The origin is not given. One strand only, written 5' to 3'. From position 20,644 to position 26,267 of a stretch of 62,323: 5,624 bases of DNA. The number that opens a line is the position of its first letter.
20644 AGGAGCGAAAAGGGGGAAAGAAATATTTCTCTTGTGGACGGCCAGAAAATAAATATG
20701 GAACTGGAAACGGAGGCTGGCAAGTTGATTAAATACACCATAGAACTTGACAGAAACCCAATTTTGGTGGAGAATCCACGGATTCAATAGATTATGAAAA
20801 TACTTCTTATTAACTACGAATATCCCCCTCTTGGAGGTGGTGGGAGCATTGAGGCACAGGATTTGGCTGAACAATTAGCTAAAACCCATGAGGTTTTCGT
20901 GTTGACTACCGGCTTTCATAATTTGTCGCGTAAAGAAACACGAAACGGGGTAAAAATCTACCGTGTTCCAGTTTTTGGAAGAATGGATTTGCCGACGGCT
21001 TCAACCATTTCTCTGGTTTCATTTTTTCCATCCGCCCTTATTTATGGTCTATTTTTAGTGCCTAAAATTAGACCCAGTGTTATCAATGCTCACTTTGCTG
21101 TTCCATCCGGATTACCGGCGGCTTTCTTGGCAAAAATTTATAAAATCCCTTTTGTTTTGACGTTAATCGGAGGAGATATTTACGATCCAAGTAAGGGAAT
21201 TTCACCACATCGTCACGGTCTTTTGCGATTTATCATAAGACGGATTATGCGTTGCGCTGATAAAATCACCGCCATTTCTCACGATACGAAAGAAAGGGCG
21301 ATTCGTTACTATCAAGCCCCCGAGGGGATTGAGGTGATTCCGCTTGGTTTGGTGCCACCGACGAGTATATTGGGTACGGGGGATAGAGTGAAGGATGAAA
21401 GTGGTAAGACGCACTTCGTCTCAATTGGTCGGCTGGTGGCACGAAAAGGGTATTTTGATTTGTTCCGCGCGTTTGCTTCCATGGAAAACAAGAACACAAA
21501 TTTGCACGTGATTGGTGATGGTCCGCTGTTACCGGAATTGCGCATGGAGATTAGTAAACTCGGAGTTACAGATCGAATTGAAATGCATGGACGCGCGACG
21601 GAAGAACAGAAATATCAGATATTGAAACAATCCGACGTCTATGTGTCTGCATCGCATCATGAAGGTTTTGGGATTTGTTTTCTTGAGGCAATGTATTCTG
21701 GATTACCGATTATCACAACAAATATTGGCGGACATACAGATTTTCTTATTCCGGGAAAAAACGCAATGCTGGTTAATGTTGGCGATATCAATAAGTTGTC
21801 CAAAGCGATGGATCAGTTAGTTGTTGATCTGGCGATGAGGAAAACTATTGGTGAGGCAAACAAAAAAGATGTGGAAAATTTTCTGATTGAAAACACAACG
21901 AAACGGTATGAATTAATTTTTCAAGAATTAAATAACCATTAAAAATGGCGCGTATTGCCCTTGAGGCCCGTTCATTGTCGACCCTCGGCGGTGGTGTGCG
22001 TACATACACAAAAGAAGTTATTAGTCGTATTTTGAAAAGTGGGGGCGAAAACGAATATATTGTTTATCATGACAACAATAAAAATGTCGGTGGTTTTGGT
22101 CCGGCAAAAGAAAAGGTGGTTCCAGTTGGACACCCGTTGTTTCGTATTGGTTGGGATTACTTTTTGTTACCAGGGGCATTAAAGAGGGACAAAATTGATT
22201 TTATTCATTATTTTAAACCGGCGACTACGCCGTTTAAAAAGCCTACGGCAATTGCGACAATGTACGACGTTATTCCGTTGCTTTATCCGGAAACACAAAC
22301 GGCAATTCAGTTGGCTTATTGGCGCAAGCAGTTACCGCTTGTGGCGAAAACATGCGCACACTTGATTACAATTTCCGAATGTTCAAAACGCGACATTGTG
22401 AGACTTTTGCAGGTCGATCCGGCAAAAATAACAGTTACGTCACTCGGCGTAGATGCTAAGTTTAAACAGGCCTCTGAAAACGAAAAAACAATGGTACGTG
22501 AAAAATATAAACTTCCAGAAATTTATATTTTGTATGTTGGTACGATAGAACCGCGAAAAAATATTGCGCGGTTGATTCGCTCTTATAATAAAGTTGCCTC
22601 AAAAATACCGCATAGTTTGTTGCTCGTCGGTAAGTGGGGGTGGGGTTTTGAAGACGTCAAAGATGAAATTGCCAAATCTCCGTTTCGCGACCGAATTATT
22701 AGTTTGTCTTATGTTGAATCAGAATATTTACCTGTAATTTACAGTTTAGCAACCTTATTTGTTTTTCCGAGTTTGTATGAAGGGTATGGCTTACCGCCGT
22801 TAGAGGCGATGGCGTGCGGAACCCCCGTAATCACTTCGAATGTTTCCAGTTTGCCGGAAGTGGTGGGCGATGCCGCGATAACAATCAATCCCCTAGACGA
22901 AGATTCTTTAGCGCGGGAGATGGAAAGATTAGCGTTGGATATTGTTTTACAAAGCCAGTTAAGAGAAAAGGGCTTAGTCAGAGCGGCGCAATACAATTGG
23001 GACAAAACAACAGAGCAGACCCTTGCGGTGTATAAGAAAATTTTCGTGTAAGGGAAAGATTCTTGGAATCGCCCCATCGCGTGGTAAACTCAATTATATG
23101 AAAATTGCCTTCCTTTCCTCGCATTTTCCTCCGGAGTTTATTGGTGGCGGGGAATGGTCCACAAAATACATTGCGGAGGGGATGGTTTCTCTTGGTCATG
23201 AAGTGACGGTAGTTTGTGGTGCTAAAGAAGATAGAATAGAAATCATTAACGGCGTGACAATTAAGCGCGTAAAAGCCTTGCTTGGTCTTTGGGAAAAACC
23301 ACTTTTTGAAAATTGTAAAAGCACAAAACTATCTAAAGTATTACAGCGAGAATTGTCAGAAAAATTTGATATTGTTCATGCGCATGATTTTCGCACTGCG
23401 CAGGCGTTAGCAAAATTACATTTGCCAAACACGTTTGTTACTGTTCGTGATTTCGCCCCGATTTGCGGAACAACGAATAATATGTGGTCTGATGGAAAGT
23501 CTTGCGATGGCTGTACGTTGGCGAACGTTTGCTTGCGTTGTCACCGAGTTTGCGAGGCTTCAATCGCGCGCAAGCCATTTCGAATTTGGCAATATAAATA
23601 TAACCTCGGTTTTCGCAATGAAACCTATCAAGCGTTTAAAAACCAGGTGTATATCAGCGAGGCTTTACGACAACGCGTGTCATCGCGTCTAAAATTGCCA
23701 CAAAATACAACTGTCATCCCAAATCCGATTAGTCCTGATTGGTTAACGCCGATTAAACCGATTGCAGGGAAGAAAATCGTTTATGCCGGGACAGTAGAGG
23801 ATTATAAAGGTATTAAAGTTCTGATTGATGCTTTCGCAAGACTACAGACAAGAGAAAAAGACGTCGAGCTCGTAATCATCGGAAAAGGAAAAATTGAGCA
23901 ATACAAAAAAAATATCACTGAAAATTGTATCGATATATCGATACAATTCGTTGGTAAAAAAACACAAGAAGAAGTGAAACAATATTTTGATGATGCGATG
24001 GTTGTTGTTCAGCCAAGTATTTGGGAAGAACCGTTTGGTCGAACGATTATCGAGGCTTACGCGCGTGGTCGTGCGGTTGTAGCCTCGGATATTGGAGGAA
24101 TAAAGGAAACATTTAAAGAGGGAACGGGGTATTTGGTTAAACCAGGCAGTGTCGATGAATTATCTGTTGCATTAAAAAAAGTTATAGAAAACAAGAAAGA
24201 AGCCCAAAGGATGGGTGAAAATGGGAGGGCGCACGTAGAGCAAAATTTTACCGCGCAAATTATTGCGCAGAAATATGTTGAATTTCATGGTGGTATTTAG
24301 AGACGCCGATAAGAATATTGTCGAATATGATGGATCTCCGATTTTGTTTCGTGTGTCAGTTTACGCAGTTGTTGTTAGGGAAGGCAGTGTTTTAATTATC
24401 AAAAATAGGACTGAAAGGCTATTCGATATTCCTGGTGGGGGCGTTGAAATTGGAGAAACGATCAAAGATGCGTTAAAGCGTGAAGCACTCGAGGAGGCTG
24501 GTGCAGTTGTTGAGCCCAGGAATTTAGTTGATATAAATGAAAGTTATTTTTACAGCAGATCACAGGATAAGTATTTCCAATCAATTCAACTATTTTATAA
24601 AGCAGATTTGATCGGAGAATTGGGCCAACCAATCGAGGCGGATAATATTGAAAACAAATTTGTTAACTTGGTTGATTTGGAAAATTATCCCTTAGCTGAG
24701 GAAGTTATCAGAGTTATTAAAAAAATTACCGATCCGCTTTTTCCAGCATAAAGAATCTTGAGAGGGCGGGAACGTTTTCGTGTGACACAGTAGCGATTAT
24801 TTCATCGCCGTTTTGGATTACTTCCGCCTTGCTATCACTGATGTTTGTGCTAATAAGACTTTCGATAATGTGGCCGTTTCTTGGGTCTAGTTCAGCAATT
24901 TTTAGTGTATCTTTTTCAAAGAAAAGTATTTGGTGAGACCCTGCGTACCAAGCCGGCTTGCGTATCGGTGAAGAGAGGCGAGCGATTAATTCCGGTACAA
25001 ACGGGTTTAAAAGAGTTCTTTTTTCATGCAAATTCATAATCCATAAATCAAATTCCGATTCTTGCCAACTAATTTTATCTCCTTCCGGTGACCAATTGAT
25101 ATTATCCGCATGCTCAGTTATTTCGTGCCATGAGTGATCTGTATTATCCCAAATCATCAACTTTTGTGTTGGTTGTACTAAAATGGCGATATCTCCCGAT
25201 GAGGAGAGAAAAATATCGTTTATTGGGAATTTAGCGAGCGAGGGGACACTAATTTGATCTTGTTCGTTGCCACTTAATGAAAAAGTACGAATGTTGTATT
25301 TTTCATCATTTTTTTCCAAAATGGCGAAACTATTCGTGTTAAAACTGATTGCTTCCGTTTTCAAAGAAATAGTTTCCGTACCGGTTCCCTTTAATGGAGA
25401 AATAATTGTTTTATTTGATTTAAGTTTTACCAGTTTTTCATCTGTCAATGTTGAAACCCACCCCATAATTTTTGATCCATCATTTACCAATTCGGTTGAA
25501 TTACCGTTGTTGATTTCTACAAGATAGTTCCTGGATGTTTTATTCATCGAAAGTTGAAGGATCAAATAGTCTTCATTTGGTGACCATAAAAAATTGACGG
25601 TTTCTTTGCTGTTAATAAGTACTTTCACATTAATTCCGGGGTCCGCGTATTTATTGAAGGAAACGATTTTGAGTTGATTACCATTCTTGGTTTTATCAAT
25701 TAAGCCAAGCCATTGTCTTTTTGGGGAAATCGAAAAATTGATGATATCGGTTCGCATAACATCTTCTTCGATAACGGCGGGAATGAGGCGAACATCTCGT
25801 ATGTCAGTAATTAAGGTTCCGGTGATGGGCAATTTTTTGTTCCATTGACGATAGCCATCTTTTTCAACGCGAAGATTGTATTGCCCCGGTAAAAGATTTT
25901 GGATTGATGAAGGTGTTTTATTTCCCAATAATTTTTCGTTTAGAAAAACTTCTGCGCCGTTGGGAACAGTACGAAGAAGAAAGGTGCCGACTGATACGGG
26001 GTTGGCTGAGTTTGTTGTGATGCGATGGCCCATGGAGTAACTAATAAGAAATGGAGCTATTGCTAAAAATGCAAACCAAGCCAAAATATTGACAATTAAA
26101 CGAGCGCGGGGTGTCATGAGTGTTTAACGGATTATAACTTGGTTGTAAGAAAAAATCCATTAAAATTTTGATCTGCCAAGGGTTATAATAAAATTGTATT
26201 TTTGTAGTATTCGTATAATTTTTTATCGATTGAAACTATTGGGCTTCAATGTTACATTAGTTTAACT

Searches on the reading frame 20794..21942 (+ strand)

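Call 57: search_protein_families(library=pfam, proteins=[window:20794-21942:+], max_evalue=0.0001)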
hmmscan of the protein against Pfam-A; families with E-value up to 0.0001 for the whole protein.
window:20794-21942:+ (382 aa): 7 families
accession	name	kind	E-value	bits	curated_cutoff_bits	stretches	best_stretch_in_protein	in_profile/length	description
PF00534.26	Glycos_transf_1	-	4.4e-36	124.4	26.4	1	203-358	13-171/172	Glycosyl transferases group 1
PF13692.12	Glyco_trans_1_4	-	9.3e-30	104.2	27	1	207-343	3-140/142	Glycosyl transferases group 1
PF13579.12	Glyco_trans_4_4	-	4.7e-19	69.7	29.7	1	15-185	1-158/158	Glycosyl transferase 4-like domain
PF13439.12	Glyco_transf_4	-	5.9e-18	65.9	28.5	1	15-185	2-165/170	Glycosyltransferase Family 4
PF20706.3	GT4-conflict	-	2.8e-10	40.2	26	1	148-318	140-320/385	Family 4 Glycosyltransferase in conflict systems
PF13477.12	Glyco_trans_4_2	-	1.3e-07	32.3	23.4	1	24-161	16-138/139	Glycosyl transferase 4-like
PF13524.12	Glyco_trans_1_2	-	2.1e-05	24.9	25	1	234-360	14-129/144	Glycosyl transferase-like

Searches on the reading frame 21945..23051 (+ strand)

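Call 57: search_protein_families(library=pfam, proteins=[window:21945-23051:+], max_evalue=0.0001)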
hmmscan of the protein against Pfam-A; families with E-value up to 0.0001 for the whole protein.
window:21945-23051:+ (368 aa): 4 families
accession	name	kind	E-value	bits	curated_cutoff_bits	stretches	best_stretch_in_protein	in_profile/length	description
PF00534.26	Glycos_transf_1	-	2.8e-29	102.3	26.4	1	188-342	11-168/172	Glycosyl transferases group 1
PF13692.12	Glyco_trans_1_4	-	4.8e-26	92.2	27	1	194-330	3-140/142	Glycosyl transferases group 1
PF13439.12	Glyco_transf_4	-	2.4e-10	41.1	28.5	1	16-171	2-168/170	Glycosyltransferase Family 4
PF20706.3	GT4-conflict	-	2.3e-07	30.6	26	1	195-310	200-323/385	Family 4 Glycosyltransferase in conflict systems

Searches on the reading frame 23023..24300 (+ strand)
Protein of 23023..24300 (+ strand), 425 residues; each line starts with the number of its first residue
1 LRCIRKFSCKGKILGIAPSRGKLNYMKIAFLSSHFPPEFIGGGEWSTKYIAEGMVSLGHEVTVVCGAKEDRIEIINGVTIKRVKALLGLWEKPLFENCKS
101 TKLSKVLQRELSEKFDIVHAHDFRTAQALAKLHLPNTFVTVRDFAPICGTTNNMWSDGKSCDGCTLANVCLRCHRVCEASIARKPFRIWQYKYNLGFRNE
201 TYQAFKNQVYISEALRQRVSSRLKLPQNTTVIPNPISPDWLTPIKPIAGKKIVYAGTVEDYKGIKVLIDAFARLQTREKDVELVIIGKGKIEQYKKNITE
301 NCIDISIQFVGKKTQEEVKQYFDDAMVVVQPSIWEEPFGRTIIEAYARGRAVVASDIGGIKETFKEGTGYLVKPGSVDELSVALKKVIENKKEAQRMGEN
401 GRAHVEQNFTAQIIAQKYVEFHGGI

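Call 57: search_protein_families(library=pfam, proteins=[window:23023-24300:+], max_evalue=0.0001)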
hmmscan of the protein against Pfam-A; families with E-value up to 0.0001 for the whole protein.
window:23023-24300:+ (425 aa): 6 families
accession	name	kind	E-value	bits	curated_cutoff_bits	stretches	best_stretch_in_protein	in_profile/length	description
PF00534.26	Glycos_transf_1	-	3e-37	128.2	26.4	1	250-403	16-171/172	Glycosyl transferases group 1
PF13692.12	Glyco_trans_1_4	-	1.3e-28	100.5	27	1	250-390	2-142/142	Glycosyl transferases group 1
PF13439.12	Glyco_transf_4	-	5.2e-16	59.6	28.5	1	40-239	1-169/170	Glycosyltransferase Family 4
PF13524.12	Glyco_trans_1_2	-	1e-10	42.2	25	1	274-418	9-142/144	Glycosyl transferase-like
PF13579.12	Glyco_trans_4_4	-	1.6e-08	35.5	29.7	1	41-234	1-157/158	Glycosyl transferase 4-like domain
PF20706.3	GT4-conflict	-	1.8e-07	31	26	1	213-390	159-357/385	Family 4 Glycosyltransferase in conflict systems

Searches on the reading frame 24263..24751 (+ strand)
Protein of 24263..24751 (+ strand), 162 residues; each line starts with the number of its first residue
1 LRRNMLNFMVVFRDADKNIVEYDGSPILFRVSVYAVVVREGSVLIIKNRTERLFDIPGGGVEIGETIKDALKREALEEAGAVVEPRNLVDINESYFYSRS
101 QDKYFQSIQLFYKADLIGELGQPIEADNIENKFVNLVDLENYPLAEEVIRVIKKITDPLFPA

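Call 57: search_protein_families(library=pfam, proteins=[window:24263-24751:+], max_evalue=0.0001)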
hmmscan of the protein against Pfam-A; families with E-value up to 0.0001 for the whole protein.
window:24263-24751:+ (162 aa): 1 family
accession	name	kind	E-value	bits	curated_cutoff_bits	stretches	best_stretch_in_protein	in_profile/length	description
PF00293.34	NUDIX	-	1.1e-15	58.2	21.1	1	29-148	2-127/134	NUDIX domain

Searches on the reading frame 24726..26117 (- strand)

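Call 34: search_protein_families(library=pfam, proteins=[window:24726-26117:-], max_evalue=0.0001)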
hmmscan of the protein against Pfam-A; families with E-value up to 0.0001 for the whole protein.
window:24726-26117:- (463 aa): 1 family
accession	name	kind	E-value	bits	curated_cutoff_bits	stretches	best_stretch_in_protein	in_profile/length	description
PF08308.17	PEGA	-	1.9e-12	47.3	20.8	1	45-99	3-56/71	PEGA domain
